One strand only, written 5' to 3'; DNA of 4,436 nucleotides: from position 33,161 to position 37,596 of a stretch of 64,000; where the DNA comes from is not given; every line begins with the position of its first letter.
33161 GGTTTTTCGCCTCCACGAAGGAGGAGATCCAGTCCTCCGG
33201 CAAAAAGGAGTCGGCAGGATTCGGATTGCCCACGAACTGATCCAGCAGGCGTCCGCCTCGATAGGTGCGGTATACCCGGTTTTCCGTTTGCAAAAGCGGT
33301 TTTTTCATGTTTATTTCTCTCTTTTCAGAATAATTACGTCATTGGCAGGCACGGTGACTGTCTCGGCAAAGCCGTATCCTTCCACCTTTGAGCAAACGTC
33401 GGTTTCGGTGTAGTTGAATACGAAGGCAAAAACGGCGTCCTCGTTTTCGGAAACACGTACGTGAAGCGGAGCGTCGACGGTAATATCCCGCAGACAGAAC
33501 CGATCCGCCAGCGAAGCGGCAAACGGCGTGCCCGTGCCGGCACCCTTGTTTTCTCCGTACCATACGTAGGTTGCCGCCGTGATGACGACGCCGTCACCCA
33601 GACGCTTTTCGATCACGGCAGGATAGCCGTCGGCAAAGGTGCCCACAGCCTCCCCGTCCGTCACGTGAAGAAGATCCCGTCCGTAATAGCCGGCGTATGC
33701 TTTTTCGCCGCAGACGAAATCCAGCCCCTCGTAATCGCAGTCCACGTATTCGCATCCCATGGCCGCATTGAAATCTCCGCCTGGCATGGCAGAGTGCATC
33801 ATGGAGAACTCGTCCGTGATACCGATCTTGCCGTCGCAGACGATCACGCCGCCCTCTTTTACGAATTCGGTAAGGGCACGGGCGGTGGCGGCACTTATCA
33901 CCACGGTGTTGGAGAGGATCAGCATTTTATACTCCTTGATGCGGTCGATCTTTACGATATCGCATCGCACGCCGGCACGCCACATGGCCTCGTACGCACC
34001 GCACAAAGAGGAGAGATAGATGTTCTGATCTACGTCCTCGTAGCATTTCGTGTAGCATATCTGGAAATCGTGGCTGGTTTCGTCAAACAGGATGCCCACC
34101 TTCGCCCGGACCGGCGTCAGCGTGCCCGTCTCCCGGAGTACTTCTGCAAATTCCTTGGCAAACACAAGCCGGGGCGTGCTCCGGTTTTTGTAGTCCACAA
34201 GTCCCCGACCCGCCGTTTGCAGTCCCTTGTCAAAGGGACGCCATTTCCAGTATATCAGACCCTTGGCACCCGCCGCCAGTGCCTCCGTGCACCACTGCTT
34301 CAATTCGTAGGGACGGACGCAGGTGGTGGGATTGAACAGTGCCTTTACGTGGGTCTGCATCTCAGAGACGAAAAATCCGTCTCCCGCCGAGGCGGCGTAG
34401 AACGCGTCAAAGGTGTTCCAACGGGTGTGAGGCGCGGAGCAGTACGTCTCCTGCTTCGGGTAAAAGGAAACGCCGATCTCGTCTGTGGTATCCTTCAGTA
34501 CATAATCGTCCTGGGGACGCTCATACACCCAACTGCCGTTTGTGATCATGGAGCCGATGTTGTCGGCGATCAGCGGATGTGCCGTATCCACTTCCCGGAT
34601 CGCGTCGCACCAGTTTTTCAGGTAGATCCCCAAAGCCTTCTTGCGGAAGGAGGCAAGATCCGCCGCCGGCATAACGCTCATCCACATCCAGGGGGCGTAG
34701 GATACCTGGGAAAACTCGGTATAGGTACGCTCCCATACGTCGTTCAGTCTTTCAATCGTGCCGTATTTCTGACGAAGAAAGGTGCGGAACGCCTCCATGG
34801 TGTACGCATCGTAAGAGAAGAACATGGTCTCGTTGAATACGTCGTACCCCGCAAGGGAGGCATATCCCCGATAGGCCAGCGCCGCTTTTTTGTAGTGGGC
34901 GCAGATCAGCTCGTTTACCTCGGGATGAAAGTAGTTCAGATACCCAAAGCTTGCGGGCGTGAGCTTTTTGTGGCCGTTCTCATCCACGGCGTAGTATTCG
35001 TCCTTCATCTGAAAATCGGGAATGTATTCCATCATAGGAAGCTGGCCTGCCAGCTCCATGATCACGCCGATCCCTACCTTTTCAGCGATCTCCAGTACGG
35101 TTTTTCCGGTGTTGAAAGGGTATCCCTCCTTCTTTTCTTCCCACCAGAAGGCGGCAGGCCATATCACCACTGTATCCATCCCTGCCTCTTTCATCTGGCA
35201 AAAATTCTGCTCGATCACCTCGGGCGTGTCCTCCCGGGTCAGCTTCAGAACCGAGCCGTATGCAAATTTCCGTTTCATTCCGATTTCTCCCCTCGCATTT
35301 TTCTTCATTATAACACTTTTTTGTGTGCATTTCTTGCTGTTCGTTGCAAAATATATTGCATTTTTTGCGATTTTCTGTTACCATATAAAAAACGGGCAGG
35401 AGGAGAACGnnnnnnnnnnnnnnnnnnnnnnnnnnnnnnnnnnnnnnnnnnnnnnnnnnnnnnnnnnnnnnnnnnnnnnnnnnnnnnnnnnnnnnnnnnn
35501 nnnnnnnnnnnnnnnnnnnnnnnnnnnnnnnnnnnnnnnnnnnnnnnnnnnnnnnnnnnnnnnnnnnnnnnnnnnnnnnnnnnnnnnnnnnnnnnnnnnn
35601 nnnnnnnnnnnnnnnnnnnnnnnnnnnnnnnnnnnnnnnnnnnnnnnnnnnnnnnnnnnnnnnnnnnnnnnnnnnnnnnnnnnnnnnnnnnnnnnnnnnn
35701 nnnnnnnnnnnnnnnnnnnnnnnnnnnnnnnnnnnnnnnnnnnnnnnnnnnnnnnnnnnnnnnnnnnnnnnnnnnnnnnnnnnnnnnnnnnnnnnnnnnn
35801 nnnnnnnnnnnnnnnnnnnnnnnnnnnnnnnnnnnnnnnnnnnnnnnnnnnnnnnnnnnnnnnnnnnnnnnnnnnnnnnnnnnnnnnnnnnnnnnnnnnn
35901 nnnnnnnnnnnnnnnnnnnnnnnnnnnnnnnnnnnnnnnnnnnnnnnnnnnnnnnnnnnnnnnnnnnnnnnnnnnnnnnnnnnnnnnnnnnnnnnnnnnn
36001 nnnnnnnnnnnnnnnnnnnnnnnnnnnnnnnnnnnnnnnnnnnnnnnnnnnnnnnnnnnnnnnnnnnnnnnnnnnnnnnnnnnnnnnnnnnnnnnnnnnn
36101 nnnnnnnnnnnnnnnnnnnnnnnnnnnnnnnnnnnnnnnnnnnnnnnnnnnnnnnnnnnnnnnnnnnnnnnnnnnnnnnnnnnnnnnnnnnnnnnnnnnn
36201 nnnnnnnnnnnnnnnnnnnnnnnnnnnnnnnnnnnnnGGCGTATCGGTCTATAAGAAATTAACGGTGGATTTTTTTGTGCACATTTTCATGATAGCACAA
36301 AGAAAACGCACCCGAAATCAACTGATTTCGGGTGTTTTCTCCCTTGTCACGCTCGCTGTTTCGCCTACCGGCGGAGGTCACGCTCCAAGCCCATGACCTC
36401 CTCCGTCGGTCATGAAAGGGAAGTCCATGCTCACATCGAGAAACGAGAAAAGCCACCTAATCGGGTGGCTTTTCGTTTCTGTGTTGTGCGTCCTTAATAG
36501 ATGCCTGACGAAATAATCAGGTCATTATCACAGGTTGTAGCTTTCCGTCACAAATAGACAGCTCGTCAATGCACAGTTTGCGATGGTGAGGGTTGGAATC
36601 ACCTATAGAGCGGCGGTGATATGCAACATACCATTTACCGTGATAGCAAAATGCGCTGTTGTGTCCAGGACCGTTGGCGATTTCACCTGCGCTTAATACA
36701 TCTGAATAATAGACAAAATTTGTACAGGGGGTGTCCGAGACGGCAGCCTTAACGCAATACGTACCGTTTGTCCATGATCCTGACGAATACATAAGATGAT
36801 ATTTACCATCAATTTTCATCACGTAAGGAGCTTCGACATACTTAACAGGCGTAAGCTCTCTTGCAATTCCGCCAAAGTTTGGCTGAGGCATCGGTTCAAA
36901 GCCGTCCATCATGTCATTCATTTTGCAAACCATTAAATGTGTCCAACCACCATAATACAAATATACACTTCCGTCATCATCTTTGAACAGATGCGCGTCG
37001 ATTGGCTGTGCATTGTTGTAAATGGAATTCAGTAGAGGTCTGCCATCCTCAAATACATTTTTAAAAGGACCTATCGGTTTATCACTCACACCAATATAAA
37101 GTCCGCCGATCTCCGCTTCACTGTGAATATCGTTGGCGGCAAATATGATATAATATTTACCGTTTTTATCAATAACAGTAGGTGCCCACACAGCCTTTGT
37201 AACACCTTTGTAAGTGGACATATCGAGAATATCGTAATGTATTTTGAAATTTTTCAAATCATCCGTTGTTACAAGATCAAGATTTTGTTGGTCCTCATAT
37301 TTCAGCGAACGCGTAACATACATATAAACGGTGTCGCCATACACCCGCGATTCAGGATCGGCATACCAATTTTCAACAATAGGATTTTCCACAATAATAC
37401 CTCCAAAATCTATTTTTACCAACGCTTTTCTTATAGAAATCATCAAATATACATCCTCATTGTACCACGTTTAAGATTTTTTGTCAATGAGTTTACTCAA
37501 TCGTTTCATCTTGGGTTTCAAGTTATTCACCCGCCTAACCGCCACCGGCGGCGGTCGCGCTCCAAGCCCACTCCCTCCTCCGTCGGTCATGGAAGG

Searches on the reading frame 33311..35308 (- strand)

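Call 27: search_protein_families(library=pfam, proteins=[window:33311-35308:-], max_evalue=0.01)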
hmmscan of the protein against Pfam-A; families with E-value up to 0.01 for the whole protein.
window:33311-35308:- (665 aa): 4 families
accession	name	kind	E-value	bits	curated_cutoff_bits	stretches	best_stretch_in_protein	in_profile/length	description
PF02449.21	Glyco_hydro_42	-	1e-21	78.2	21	1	30-380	10-361/376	Beta-galactosidase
PF08532.16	Glyco_hydro_42M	-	1.8e-17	64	25.8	1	402-579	1-185/207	Beta-galactosidase trimerisation domain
PF01373.23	Glyco_hydro_14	-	0.0002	20.9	27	1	143-199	159-215/402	Glycosyl hydrolase family 14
PF08533.16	Glyco_hydro_42C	-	0.0032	17.6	21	1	617-663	4-58/58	Beta-galactosidase C-terminal domain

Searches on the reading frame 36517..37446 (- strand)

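Call 26: search_protein_families(library=pfam, proteins=[window:36517-37446:-], max_evalue=0.01)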
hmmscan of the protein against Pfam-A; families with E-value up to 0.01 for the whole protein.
window:36517-37446:- (309 aa): 1 family
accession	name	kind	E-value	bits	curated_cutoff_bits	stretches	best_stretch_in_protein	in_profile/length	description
PF04616.20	Glyco_hydro_43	-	1.9e-39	136.2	32.2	1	20-301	2-286/288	Glycosyl hydrolases family 43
